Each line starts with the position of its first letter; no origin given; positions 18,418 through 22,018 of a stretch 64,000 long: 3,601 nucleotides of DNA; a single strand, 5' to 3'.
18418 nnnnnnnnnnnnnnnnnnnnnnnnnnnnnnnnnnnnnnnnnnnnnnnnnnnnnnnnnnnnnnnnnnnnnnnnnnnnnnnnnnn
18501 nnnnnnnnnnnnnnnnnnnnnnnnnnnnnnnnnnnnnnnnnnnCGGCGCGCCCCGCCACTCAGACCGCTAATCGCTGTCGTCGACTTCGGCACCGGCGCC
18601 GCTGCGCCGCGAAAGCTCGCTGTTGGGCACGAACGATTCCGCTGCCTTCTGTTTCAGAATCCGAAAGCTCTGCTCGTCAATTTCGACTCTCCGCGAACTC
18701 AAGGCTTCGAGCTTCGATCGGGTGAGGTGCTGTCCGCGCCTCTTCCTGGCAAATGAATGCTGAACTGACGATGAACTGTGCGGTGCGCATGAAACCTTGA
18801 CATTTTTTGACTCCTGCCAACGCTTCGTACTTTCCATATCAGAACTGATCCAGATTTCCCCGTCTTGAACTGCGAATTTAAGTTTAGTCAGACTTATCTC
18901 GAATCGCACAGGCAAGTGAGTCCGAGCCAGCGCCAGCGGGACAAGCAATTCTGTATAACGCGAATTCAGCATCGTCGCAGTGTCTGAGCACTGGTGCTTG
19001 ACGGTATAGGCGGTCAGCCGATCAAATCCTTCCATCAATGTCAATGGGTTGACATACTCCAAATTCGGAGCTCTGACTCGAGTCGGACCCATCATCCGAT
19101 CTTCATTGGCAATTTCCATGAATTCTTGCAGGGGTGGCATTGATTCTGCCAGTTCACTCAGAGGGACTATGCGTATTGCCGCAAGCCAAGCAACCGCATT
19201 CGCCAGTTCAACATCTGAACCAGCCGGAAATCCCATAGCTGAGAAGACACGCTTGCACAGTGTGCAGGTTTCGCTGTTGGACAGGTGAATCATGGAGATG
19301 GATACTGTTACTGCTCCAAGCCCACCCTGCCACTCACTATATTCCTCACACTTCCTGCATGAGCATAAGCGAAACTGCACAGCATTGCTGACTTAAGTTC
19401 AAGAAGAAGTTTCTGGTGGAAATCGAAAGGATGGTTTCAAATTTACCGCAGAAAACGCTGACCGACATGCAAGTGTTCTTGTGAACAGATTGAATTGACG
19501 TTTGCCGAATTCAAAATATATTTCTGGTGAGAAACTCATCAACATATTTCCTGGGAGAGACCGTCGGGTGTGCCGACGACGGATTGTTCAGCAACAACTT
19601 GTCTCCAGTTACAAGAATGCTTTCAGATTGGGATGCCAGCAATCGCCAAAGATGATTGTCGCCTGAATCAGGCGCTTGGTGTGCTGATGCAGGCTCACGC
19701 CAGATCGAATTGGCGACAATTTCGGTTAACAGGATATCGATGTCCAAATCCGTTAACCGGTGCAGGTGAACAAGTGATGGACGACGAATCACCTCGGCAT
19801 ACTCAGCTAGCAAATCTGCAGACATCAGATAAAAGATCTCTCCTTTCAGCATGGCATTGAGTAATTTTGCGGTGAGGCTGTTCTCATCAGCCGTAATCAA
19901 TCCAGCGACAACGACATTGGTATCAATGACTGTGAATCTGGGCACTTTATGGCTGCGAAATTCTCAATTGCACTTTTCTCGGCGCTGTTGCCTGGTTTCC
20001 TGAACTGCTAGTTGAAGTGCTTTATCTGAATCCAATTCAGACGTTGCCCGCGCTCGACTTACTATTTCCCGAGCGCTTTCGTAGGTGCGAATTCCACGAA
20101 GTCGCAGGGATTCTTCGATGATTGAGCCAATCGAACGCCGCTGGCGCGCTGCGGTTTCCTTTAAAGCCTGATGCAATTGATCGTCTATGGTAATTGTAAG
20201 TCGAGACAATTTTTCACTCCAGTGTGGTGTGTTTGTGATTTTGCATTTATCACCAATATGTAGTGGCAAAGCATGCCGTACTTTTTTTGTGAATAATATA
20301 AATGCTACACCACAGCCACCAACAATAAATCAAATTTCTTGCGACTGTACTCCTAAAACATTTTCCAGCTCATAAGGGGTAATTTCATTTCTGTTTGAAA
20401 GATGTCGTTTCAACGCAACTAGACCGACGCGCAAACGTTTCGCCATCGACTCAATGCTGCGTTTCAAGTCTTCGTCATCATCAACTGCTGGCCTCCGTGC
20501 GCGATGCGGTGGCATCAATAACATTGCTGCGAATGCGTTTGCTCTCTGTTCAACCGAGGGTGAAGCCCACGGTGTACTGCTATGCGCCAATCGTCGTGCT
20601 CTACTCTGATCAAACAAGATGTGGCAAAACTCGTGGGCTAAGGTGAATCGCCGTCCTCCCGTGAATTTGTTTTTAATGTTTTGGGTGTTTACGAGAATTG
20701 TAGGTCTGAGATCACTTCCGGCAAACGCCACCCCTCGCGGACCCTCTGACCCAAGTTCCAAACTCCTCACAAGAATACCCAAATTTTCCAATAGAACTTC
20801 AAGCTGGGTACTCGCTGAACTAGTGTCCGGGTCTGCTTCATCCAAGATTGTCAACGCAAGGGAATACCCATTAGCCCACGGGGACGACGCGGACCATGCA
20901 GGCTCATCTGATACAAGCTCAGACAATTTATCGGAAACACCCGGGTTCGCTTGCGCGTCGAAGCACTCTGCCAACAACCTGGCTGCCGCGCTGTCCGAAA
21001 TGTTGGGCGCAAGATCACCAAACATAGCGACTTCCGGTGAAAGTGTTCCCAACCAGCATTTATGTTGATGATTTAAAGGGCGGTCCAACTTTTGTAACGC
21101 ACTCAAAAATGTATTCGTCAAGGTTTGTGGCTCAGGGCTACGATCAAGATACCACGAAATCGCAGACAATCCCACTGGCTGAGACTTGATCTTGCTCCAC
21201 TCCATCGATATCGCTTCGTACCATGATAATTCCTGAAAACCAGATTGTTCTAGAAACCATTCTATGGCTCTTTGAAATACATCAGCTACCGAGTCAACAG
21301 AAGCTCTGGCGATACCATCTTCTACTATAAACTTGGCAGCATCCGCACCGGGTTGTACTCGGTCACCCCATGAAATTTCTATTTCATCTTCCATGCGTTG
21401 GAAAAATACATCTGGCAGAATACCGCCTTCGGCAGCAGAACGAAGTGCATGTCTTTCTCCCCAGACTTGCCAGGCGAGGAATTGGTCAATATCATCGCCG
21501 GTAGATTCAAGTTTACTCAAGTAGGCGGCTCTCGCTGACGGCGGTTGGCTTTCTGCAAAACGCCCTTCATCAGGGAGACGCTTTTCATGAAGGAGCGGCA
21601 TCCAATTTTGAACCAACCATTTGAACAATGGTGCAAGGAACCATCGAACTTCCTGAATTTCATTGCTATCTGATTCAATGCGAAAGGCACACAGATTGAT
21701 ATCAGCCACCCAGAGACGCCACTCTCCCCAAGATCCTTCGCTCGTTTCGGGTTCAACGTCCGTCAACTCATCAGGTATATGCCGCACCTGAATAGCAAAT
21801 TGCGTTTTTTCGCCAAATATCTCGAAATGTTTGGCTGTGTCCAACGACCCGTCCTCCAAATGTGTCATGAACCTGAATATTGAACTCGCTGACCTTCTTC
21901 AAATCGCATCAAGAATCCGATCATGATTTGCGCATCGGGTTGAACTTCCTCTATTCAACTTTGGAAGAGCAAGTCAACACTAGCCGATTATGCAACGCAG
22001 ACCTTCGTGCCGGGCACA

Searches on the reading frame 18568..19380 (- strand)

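Call 14: search_protein_families(library=pfam, proteins=[window:18568-19380:-], max_evalue=0.00001)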
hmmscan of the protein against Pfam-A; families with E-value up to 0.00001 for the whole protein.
window:18568-19380:- (270 aa): 1 family
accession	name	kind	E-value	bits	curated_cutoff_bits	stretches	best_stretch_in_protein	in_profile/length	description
PF12525.13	DUF3726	-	6.3e-06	26.4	22.1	0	34-82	2-50/73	Protein of unknown function (DUF3726)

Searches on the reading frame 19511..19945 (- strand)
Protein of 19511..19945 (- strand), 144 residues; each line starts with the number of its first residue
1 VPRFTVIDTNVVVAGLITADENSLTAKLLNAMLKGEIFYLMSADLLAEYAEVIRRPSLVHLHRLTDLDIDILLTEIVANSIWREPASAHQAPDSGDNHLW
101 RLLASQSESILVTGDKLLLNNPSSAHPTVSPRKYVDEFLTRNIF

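Call 14: search_protein_families(library=pfam, proteins=[window:19511-19945:-], max_evalue=0.00001)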
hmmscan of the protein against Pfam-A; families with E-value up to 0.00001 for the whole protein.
window:19511-19945:- (144 aa): 1 family
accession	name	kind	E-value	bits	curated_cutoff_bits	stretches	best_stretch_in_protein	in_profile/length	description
PF13470.12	PIN_3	-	2.9e-14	54.3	27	1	6-116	3-114/115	PIN domain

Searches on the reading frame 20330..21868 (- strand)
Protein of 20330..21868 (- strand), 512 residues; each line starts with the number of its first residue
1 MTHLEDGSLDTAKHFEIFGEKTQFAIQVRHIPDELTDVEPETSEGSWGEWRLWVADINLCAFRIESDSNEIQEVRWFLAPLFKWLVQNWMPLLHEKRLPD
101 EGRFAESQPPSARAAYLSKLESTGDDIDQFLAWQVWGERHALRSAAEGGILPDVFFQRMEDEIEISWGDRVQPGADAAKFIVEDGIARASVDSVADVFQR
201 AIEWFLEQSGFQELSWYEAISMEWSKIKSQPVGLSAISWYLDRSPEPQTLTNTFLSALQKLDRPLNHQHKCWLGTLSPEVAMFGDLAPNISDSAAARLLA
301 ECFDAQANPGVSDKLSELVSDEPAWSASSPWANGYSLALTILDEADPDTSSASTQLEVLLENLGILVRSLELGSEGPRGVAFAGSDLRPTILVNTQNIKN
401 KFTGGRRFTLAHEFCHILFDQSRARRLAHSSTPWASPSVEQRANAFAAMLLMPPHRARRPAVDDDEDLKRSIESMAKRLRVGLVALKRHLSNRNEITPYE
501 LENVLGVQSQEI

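Call 14: search_protein_families(library=pfam, proteins=[window:20330-21868:-], max_evalue=0.00001)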
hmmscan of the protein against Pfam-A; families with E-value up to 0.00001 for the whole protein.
window:20330-21868:- (512 aa): 1 family
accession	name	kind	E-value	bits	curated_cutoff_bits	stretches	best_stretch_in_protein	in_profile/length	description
PF06114.19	Peptidase_M78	-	7.6e-13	48.8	22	1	361-491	2-123/123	IrrE N-terminal-like domain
